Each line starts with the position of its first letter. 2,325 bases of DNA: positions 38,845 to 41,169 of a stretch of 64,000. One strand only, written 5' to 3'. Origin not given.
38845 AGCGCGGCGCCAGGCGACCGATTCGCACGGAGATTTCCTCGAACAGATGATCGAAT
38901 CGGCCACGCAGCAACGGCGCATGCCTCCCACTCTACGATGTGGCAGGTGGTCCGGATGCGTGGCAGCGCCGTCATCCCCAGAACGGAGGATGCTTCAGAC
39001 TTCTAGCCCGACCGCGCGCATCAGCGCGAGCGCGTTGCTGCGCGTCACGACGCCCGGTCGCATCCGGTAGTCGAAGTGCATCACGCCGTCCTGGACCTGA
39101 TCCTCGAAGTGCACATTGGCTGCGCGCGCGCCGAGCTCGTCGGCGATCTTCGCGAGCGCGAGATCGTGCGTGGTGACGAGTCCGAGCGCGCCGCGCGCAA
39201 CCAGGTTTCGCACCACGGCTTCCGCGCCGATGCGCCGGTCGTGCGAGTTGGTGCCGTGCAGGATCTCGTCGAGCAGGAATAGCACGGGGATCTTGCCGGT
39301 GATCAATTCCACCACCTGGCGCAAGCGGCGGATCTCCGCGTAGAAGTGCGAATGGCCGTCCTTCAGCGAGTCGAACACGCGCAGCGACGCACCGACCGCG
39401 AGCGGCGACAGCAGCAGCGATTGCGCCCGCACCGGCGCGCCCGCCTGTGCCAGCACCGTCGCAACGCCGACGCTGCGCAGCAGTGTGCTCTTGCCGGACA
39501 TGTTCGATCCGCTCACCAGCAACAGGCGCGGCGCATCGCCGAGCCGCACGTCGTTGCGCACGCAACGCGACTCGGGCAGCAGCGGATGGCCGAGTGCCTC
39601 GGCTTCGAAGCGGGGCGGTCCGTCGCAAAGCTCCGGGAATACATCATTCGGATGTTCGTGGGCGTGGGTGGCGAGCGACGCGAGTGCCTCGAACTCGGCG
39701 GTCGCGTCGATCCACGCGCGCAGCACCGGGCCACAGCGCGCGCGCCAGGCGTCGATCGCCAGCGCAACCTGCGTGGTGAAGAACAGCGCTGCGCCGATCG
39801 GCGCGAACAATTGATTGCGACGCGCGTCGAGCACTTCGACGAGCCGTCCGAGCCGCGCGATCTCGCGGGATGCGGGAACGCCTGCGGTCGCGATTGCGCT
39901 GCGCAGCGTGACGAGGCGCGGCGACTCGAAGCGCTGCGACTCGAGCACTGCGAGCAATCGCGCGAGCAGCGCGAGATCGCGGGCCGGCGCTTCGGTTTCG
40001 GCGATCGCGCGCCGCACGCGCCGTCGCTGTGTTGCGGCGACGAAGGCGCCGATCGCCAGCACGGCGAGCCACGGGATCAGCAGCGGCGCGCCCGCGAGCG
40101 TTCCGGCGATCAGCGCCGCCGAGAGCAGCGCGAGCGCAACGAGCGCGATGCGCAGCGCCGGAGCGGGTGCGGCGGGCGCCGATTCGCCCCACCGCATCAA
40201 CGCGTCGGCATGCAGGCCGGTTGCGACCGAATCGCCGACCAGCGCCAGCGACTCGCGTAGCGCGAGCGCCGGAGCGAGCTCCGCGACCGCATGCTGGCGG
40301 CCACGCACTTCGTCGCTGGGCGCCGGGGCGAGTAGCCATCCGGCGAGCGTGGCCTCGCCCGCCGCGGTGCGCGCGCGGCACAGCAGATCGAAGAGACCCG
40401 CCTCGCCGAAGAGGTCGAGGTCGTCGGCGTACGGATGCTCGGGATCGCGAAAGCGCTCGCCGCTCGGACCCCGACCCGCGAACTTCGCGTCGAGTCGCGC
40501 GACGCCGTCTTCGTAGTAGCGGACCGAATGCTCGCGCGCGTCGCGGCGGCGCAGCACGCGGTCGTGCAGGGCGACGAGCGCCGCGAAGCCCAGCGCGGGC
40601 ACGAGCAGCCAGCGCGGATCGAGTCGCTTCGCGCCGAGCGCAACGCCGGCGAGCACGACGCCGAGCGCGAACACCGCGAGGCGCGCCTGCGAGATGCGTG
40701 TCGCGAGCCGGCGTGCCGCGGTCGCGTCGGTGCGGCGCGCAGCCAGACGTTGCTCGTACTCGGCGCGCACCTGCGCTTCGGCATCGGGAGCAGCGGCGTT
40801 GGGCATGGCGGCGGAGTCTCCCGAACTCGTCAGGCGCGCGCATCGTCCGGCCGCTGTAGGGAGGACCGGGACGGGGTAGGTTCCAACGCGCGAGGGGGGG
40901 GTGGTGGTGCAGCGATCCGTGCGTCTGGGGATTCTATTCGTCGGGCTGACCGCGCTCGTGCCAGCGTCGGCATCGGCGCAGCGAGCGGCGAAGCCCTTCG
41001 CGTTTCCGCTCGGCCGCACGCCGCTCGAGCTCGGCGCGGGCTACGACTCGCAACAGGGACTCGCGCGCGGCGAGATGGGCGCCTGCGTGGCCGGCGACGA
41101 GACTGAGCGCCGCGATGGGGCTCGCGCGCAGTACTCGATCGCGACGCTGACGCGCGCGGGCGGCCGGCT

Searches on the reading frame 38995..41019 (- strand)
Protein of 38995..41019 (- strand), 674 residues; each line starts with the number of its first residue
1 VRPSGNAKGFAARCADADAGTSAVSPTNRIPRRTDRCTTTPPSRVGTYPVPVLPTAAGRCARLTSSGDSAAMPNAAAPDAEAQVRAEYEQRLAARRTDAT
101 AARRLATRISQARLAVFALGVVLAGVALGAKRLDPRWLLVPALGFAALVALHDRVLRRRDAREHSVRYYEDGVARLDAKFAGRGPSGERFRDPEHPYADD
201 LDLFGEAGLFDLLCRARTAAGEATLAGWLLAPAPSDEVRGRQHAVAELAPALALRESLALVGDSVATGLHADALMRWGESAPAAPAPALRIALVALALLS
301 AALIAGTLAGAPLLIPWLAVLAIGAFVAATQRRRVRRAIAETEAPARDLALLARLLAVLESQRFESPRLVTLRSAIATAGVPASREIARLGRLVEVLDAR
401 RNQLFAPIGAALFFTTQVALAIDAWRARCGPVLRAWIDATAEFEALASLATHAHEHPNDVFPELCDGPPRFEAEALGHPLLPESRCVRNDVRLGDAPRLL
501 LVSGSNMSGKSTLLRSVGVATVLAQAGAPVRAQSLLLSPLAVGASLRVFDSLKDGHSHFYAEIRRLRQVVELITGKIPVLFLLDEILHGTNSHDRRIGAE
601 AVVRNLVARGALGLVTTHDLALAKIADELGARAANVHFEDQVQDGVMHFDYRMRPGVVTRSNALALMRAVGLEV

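Call 6: search_protein_families(library=pfam, proteins=[window:38995-41019:-], max_evalue=0.01)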
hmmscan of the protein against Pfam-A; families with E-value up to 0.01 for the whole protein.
window:38995-41019:- (674 aa): 2 families
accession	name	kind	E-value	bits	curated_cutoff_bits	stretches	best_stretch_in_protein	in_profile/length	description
PF00488.27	MutS_V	-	1.6e-21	77.5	30.2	1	501-671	2-171/188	MutS domain V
PF05192.23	MutS_III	-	8.7e-05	23.4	34.1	1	207-258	19-75/194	MutS domain III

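Call 7: search_protein_families(library=ncbifam, proteins=[window:38995-41019:-], max_evalue=0.01)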
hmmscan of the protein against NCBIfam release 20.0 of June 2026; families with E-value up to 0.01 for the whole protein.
window:38995-41019:- (674 aa): 5 families
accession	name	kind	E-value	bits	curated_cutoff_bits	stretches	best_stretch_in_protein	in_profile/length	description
NF003810.1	PRK05399.1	equivalog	1.2e-31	110.2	480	1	434-665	536-770/793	DNA mismatch repair protein MutS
TIGR01070.1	mutS1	equivalog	2.2e-28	99.1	641.7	1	433-668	527-762/840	DNA mismatch repair protein MutS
TIGR01069.2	mutS2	equivalog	9.8e-25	87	400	1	433-673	264-500/790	endonuclease MutS2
NF052383.1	ATPase_KamC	equivalog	2e-19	69.8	300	1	500-618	310-427/508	lysine 5,6-aminomutase reactivase ATPase KamC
NF040873.1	AztA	equivalog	0.0067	16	220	0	498-525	19-44/191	zinc ABC transporter ATP-binding protein AztA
